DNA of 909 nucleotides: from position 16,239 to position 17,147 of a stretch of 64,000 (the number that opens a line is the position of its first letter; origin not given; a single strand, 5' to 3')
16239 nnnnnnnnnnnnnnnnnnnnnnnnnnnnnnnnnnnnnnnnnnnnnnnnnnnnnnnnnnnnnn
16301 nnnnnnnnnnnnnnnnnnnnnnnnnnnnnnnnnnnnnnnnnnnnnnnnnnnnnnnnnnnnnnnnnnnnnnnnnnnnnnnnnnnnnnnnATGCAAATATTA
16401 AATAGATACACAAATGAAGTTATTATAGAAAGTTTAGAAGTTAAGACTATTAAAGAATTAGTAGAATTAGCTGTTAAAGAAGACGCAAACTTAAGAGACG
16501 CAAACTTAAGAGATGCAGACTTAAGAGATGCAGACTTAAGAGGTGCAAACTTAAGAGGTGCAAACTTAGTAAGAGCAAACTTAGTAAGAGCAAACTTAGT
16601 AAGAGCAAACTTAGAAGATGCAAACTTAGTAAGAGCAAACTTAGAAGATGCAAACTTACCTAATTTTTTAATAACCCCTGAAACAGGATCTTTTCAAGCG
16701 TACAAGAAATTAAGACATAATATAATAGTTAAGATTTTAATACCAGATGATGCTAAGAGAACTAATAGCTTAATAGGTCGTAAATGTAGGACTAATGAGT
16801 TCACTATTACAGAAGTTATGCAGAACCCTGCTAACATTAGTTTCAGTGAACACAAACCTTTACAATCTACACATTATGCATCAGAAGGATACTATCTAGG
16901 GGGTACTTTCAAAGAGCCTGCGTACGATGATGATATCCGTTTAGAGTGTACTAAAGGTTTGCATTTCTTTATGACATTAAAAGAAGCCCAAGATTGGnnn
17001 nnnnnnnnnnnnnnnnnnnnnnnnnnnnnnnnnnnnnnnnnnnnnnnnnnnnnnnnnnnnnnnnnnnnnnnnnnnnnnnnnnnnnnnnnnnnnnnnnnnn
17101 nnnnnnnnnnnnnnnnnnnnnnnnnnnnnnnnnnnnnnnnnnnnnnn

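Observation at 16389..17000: Early pentapeptide-repeat protein encoded by tandem 15-bp DNA repeats: DNA-mimic anti-defence candidate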

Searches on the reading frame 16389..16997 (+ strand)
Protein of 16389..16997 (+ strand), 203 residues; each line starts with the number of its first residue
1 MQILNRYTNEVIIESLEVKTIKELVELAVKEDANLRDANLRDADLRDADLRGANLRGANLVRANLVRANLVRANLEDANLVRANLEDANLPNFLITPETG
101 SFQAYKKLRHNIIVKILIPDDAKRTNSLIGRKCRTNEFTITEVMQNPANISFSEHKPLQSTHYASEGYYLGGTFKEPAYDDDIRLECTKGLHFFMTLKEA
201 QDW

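Call 4: search_protein_families(library=pfam, proteins=[window:16389-16997:+], max_evalue=1)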
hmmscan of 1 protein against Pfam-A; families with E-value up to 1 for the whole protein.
window:16389-16997:+ (203 aa): 5 families
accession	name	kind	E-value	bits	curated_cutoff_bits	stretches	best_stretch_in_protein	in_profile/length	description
PF19062.5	DUF5758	-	3.5e-19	69.2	26.9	1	96-200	5-105/105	Family of unknown function (DUF5758)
PF00805.28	Pentapeptide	-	2.9e-18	65.5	20.2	2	32-65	5-38/40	Pentapeptide repeats (8 copies)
PF13599.13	Pentapeptide_4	-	1.2e-05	25.7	38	1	33-90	11-68/78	Pentapeptide repeat region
PF13576.12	Pentapeptide_3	-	0.00019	22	27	1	36-67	13-46/48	Pentapeptide repeats (9 copies)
PF21024.2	Peptidase_A3B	-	0.2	12.9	28.2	1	110-164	10-66/95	Peptidase A3B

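Call 5: search_protein_families(library=phrogs, proteins=[window:16389-16997:+], max_evalue=0.1)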
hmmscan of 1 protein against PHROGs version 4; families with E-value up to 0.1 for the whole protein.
window:16389-16997:+ (203 aa): 11 families
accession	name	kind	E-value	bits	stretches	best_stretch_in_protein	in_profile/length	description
phrog_7713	-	unknown function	3.9e-18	66.1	2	29-70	31-72/103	-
phrog_923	-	unknown function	3.2e-13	49.3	1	31-91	800-882/990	-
phrog_31265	-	unknown function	9.7e-13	49.6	1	2-90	4-91/264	-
phrog_15350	-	unknown function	2.8e-09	37.3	1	32-90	153-211/494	-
phrog_31567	-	unknown function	8.6e-09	36.5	1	2-59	11-74/151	-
phrog_9562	-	unknown function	9.9e-06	26.5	1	102-203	42-181/183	-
phrog_30240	-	unknown function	2e-05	24.6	1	34-86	209-261/438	-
phrog_12514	-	unknown function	0.00031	21.2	1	32-75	213-257/287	-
phrog_29553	-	unknown function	0.0034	18.1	0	30-46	17-33/63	-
phrog_28766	-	tail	0.0036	16.7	1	33-90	144-201/472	tail fiber protein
phrog_7653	-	unknown function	0.011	15.1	1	28-89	226-286/782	-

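Call 7: search_dna_similar(query=window:16389-16997:+, collection=phages, mode=protein, max_rows=40, max_evalue=0.001)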
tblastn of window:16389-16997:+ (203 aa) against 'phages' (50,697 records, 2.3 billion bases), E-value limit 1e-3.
Records with a match: 161; places in all: 162; records where one place covers at least 80% of the query: 0.
Best place of each record, by identity: 60-80% 1; <60% 160.
By first word of the organism name: Mycobacterium 152; Synechococcus 2; Bacteriophage 2; Ralstonia 1; Thiohalocapsa 1; Rhizobium 1; Caudoviricetes 1; Caulobacter 1.
By host as written in the record: Mycobacterium smegmatis mc2 155 108; Mycobacterium smegmatis mc#155 17; Mycobacterium smegmatis mc2155 17; Mycobacterium sp. 6; - 4; Synechoccus sp. 2; Mycobacterium 2; Ralstonia pseudosolanacearum (NCPPB 4694) 1; and 4 more.
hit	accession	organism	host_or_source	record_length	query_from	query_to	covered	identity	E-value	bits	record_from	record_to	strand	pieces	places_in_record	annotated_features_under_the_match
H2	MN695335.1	Synechococcus phage B23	Synechoccus sp.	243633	57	203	72%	50.0%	5e-35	135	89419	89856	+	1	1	pentapeptide repeat family protein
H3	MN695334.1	Synechococcus phage B3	Synechoccus sp.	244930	57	203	72%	50.0%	5e-35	135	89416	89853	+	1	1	pentapeptide repeat family protein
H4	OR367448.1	Ralstonia phage BOESR1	Ralstonia pseudosolanacearum (NCPPB ...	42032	58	203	72%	39.6%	6e-15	78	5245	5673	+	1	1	hypothetical protein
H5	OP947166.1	Thiohalocapsa phage LS06-2018-MD04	-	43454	57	203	72%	35.8%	2e-17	86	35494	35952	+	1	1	RNA-binding protein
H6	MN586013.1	Mycobacterium phage Traaww1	Mycobacterium smegmatis mc#155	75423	57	203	72%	35.2%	9e-17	83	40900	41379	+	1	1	54: pentapeptide repeat protein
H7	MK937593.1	Mycobacterium phage Flypotenuse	Mycobacterium smegmatis mc2 155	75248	57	201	71%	35.6%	1e-16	83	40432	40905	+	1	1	53: pentapeptide repeat protein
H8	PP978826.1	Mycobacterium phage Balomoji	Mycobacterium smegmatis mc#155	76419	57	201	71%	35.6%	1e-16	83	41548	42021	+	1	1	57: pentapeptide repeat protein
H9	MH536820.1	Mycobacterium phage Glexan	Mycobacterium smegmatis mc2155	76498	57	201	71%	35.6%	1e-16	83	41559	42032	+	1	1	56: pentapeptide repeat protein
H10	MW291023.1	Mycobacterium phage Harella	Mycobacterium smegmatis mc2 155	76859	57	201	71%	35.6%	1e-16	83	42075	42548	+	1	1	58: pentapeptide repeat protein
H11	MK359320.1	Mycobacterium phage Cookies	Mycobacterium smegmatis mc2 155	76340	57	201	71%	35.6%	1e-16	83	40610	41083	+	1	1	55: hypothetical protein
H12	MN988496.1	Rhizobium phage RHph_TM3_3_14B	Rhizobium etli T3_14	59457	57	203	72%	34.7%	8e-16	81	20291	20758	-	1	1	pentapeptide repeat-containing protein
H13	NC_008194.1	Mycobacterium phage 244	Mycobacterium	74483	57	203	72%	33.9%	2e-16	82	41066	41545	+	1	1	gp59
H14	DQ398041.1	Mycobacterium phage 244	Mycobacterium sp.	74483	57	203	72%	33.9%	2e-16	82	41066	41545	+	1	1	59: hypothetical protein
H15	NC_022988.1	Mycobacterium phage Bruin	Mycobacterium smegmatis mc2 155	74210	57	203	72%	33.9%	2e-16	82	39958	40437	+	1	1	54: pentapeptide repeat protein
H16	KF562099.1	Mycobacterium phage Bruin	Mycobacterium smegmatis mc2 155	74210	57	203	72%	33.9%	2e-16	82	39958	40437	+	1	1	54: pentapeptide repeat protein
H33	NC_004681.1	Mycobacterium phage Cjw1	Mycobacterium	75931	57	203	72%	33.9%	2e-16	82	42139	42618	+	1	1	gp59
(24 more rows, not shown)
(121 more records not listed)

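Call 16: search_solved_structures(query=window:16389-16997:+, max_evalue=1, show_alignments=2)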
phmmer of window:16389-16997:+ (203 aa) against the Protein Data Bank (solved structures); distinct sequences matched with E-value up to 1: 29.
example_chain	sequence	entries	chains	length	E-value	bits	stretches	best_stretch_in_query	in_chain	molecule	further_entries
4yfo_A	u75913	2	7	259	2.5e-28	102.1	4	33-92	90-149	beta1_ex1 | 6beta1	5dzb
4yei_A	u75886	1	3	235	4e-27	98.1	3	32-92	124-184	beta1mut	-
5dra_A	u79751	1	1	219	5.9e-27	97.6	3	33-96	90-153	3beta1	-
4yc5_A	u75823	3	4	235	2.6e-25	92.2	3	32-92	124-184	beta1 | beta1 protein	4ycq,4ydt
5di5_A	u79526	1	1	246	1.4e-22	83.3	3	32-92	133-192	beta1 t801 loop variant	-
5dqa_A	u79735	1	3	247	1.7e-22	83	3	32-90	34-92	t3284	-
5dns_A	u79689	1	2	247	2.3e-22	82.7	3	34-94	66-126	t1428 beta1 loop design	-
5dn0_A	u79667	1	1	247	2.6e-22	82.5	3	30-92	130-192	beta1 t1555 loop variant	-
3du1_X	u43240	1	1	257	5.1e-20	75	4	33-86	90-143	All3740 protein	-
2j8k_A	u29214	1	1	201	2e-19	73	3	32-95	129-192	NP275-NP276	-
6omx_A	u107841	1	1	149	1.9e-10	43.8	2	32-81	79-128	Alr5209 protein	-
2o6w_A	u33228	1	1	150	2.5e-10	43.4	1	29-92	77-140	Repeat Five Residue (Rfr) protein or pentapeptide repeat protein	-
2j8i_A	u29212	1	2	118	9.6e-10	41.5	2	28-83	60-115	NP275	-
3n90_A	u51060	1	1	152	1.2e-07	34.7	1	33-81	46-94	Thylakoid lumenal 15 kDa protein 1, chloroplastic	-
9ngw_A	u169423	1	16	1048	3.5e-06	29.9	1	31-82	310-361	IcmE (DotG)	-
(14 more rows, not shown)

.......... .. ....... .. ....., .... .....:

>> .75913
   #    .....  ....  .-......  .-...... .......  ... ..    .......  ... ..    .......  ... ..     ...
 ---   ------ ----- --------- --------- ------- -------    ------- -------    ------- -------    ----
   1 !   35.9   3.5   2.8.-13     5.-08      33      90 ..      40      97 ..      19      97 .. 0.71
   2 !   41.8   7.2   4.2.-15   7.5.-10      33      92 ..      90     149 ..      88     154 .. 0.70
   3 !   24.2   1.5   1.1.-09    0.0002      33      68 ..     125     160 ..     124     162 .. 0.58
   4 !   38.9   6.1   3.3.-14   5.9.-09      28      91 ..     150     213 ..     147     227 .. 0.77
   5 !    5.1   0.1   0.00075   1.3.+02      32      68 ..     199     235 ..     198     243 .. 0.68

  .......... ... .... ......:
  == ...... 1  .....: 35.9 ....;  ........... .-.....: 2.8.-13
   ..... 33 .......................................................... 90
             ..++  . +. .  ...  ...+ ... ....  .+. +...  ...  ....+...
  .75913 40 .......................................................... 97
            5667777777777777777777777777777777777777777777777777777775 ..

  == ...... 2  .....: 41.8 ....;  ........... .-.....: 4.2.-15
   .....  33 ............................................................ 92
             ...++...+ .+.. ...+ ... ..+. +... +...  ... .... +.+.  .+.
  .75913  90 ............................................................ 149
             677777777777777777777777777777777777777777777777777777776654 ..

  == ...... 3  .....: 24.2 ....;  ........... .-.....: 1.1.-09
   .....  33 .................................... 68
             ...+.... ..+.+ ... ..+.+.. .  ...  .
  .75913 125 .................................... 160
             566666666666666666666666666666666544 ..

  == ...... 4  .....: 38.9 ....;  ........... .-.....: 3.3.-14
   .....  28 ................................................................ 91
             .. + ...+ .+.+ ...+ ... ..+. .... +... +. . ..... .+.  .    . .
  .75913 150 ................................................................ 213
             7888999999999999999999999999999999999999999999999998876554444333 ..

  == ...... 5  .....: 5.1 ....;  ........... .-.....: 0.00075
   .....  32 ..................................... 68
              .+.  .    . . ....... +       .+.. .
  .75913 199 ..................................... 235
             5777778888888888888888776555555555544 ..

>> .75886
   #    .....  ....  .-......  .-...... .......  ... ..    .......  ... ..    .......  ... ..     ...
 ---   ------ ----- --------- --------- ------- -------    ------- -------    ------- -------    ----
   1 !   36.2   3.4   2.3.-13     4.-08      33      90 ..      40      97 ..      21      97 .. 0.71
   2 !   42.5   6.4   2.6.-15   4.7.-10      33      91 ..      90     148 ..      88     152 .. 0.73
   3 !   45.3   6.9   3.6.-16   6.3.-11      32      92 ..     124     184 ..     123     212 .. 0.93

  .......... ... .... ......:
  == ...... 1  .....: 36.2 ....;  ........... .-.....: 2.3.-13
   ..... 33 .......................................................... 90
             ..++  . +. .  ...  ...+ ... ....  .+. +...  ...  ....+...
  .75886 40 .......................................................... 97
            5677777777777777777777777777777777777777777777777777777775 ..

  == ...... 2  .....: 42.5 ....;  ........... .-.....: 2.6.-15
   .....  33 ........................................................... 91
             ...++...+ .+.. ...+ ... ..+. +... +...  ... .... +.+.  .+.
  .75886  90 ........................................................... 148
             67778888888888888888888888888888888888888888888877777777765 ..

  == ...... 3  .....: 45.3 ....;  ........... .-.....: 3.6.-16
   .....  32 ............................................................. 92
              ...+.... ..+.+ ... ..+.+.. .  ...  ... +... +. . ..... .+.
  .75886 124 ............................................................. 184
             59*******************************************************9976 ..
